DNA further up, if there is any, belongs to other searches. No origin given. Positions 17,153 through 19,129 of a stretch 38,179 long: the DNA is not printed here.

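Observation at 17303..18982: Pseudo-receiver + 2 PAS + DAC-fold protein with RHR changed to RHA: sensory c-di-AMP cyclase or a repurposed DAC domain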

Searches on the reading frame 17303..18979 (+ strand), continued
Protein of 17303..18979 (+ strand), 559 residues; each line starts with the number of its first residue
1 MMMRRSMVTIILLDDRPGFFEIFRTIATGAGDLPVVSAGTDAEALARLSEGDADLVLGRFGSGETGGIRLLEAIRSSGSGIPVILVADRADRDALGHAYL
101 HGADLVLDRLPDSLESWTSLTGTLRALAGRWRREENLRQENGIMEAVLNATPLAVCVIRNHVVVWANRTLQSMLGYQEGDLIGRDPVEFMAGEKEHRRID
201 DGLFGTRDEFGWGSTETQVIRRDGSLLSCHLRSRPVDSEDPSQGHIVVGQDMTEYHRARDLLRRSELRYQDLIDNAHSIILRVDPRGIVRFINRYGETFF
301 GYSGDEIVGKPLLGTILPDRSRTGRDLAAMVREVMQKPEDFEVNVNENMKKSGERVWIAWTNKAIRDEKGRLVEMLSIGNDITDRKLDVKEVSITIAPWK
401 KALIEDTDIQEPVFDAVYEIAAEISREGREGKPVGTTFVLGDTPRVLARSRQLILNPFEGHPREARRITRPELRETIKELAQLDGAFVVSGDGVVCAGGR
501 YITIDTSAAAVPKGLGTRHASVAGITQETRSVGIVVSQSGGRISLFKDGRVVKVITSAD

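Call 63: fold_search(model_id=the predicted structure, library=pdb)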
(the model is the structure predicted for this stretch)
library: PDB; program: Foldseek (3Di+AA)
matches with E <= 10: 1939; with E <= 0.001: 1153
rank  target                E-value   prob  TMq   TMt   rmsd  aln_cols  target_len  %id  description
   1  9cdr_A                4.0e-16  1.00  0.28  0.21  13.6       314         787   18  DosP Apo straight form (released 2024-11-20)
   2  9bgv_A                1.2e-15  1.00  0.30  0.22  12.2       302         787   14  DosP R97A straight form (released 2024-11-20)
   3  9cmf_A                7.5e-15  1.00  0.30  0.23  10.4       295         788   17  Substrate bound DosP (released 2024-11-20)
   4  9ce0_B                1.0e-14  1.00  0.28  0.21  10.7       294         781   15  DosP Apo Bent form (released 2024-11-20)
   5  8js5_G                3.6e-14  1.00  0.33  0.65   4.8       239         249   13  Dimeric PAS domains of oxygen sensor FixL with ferric unliganded heme (released 2024-06-26)
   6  8js5_B                7.3e-14  1.00  0.34  0.67   4.8       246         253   13  Dimeric PAS domains of oxygen sensor FixL with ferric unliganded heme (released 2024-06-26)
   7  8js5_C                7.7e-14  1.00  0.33  0.66   4.7       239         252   13  Dimeric PAS domains of oxygen sensor FixL with ferric unliganded heme (released 2024-06-26)
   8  8js5_A                7.7e-14  1.00  0.32  0.63   5.1       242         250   14  Dimeric PAS domains of oxygen sensor FixL with ferric unliganded heme (released 2024-06-26)
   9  6pps_B                8.2e-14  1.00  0.20  0.36   9.9       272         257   17  A blue light illuminated LOV-PAS construct from the LOV-HK sensory protein from Brucella abortus (construct 15-273) (released 2020-07-15)
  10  6pps_A                1.2e-13  1.00  0.22  0.40   9.3       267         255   17  A blue light illuminated LOV-PAS construct from the LOV-HK sensory protein from Brucella abortus (construct 15-273) (released 2020-07-15)
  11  6ph4_A                1.4e-13  1.00  0.21  0.33  19.4       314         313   18  Full length LOV-PAS-HK construct from the LOV-HK sensory protein from Brucella abortus (light-adapted, construct 15-48 (released 2020-12-30)
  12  9bkv_A                1.9e-13  1.00  0.31  0.23   9.0       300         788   17  DosP R97A bent form (released 2024-11-20)
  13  8js5_F                2.2e-13  1.00  0.32  0.64   5.0       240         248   14  Dimeric PAS domains of oxygen sensor FixL with ferric unliganded heme (released 2024-06-26)
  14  8js6_E                2.6e-13  1.00  0.34  0.67   8.1       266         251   13  Dimeric PAS domains of oxygen sensor FixL in complex with cyanide-bound ferric heme (released 2024-06-26)
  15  6ph3_C                3.1e-13  1.00  0.18  0.40  10.4       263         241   15  LOV-PAS construct from the LOV-HK sensory protein from Brucella abortus (dark-adapted, construct 15-273) (released 2020-12-30)
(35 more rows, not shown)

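Call 65: list_cluster_members(proteins=[P0120, P0116, P0113, P0101, P0103, P0100, P0004, P0001, P0068, P0083])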
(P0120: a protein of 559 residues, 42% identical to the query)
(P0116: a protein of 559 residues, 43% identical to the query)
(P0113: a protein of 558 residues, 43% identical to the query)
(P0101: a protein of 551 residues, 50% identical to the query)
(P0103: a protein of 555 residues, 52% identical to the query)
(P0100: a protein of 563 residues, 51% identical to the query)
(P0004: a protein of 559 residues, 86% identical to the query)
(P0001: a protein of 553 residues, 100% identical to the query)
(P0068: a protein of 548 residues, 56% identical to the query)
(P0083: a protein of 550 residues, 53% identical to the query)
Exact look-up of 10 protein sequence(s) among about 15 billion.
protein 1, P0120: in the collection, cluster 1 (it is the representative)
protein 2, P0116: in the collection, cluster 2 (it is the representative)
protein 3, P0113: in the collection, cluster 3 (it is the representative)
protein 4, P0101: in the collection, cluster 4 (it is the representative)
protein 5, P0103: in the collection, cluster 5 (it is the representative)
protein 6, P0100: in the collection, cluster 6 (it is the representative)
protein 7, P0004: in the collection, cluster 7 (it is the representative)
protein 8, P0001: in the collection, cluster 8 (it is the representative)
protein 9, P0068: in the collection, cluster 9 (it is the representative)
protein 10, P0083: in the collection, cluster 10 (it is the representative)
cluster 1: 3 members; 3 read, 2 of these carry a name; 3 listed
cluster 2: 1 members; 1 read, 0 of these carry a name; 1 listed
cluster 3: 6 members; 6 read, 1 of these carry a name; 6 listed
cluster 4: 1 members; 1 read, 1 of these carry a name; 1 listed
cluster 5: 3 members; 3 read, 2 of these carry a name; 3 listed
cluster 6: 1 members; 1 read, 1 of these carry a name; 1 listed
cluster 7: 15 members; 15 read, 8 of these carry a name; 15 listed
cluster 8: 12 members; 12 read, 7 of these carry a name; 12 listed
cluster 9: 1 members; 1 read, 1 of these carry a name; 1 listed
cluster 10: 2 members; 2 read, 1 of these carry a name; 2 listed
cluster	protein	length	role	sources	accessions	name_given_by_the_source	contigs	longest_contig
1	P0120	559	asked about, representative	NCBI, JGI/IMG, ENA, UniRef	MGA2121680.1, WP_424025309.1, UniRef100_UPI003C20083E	MAG: PAS domain S-box protein [Methanoregula sp.] | PAS domain S-box-containing protein | PAS domain S-box protein n=1 Tax=Methanoregula sp. TaxID=2052170 RepID=UPI003C20083E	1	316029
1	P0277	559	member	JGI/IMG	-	PAS domain S-box-containing protein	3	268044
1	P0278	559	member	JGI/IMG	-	-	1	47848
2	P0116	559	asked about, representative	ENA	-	-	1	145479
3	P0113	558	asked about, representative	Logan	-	-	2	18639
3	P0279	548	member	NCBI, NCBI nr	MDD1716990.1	MAG: PAS domain S-box protein, partial [Methanoregulaceae archaeon] | PAS domain S-box protein [Methanoregulaceae archaeon]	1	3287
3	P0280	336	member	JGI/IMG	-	-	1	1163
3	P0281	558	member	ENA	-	-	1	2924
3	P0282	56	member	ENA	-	-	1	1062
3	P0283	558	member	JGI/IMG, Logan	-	-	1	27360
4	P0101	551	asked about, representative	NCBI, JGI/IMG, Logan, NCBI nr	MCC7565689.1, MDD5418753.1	MAG: PAS domain S-box protein [Methanomicrobiaceae archaeon] | PAS domain S-box protein [Methanomicrobiaceae archaeon]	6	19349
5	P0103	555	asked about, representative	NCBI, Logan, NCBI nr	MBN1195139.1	MAG: PAS domain S-box protein [Methanomicrobiaceae archaeon] | PAS domain S-box protein [Methanomicrobiaceae archaeon]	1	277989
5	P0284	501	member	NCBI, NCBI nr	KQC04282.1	MAG: hypothetical protein APR53_00060 [Methanoculleus sp. SDB]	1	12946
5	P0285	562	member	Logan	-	-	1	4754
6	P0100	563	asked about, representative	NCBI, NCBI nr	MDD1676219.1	MAG: PAS domain S-box protein [Methanomicrobiales archaeon] | PAS domain S-box protein [Methanomicrobiales archaeon]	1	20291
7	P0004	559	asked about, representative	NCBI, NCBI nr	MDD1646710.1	MAG: PAS domain S-box protein [Methanomicrobiales archaeon] | PAS domain S-box protein [Methanomicrobiales archaeon]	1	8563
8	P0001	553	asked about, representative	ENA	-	-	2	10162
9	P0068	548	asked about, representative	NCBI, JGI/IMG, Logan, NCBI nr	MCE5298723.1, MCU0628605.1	MAG: PAS domain S-box protein [Methanoregulaceae archaeon] | PAS domain S-box-containing protein | PAS domain S-box protein [Methanoregulaceae archaeon]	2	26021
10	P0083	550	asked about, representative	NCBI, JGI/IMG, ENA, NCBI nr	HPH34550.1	MAG TPA: PAS domain S-box protein [Methanoregulaceae archaeon] | PAS domain S-box protein [Methanoregulaceae archaeon]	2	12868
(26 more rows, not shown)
